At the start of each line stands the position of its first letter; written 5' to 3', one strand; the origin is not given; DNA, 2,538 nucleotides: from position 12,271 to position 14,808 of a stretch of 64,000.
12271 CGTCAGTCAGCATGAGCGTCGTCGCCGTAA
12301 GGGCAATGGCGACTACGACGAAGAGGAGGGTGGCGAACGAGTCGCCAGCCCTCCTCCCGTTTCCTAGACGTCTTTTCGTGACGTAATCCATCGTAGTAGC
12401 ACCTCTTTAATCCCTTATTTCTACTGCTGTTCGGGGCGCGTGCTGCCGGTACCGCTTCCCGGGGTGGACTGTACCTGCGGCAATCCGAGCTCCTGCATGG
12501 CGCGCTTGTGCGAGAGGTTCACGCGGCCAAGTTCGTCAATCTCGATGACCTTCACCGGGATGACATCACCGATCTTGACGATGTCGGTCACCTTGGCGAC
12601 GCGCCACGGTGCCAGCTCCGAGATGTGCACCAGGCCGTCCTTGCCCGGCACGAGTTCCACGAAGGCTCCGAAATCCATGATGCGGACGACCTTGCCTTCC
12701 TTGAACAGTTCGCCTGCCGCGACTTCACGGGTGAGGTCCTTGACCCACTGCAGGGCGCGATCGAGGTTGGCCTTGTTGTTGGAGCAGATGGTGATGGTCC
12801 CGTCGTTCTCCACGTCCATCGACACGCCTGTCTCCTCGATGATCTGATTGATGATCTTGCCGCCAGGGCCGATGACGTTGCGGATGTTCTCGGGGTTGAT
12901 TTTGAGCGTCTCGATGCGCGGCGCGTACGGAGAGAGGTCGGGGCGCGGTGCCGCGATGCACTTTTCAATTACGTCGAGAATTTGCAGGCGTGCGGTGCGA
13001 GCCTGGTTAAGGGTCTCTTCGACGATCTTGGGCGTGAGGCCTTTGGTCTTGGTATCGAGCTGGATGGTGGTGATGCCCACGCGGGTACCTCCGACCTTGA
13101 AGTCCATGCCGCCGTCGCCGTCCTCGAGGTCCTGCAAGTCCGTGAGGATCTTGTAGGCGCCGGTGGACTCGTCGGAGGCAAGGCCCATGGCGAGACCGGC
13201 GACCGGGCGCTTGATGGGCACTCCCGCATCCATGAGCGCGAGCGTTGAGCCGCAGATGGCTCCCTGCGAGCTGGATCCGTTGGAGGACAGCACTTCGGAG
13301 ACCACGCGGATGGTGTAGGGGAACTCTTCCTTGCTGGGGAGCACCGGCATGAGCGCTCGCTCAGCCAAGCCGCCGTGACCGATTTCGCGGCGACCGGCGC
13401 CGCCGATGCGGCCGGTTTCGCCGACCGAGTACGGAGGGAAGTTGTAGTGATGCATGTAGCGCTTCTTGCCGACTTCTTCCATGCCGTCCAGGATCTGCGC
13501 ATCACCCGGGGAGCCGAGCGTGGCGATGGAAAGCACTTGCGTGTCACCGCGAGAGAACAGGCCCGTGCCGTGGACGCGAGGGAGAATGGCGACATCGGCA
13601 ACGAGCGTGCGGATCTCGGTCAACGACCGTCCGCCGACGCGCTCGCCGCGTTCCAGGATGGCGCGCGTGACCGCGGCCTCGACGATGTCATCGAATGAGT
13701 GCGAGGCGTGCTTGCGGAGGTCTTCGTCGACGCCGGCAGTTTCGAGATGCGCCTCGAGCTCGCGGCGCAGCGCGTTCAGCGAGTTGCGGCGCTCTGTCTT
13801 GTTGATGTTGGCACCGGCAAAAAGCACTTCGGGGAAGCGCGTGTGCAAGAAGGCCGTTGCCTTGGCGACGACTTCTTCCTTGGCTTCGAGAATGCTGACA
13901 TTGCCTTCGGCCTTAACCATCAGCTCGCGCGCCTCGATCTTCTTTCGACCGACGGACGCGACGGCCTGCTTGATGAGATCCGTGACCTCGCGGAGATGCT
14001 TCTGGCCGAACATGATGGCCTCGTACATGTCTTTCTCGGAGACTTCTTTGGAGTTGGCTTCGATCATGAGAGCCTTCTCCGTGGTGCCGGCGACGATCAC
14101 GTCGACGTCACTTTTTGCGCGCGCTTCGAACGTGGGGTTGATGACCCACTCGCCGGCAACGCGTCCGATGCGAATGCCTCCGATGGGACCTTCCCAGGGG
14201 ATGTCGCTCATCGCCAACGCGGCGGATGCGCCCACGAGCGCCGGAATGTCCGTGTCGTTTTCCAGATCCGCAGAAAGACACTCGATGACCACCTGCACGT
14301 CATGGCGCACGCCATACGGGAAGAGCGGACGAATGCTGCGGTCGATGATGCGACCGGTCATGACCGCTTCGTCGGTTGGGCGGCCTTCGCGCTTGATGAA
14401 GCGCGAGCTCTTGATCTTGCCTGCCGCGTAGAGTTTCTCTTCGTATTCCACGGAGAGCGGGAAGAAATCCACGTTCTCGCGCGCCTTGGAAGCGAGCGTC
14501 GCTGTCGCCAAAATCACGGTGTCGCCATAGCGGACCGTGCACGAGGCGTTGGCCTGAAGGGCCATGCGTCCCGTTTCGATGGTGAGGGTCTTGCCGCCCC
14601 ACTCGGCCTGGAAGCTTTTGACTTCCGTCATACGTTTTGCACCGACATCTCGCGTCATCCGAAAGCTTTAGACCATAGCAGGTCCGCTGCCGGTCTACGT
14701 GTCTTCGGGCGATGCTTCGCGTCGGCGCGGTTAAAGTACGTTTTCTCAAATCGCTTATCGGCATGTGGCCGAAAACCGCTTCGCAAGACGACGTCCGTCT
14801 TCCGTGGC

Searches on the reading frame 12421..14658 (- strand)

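Call 7: search_protein_families(library=pfam, proteins=[window:12421-14658:-], max_evalue=0.001)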
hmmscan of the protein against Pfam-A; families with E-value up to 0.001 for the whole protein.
window:12421-14658:- (745 aa): 4 families
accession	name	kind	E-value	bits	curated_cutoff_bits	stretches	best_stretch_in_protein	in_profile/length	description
PF01138.27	RNase_PH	-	1.2e-51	175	25.5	2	23-154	3-130/130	3' exoribonuclease family, domain 1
PF03725.20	RNase_PH_C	-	1.8e-16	60.3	20.8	1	157-220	1-66/67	3' exoribonuclease family, domain 2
PF00575.29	S1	-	7.3e-16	58.8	22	1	654-718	9-74/74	S1 RNA binding domain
PF00013.35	KH_1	-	1.7e-10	40.9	21.5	1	583-640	2-65/66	KH domain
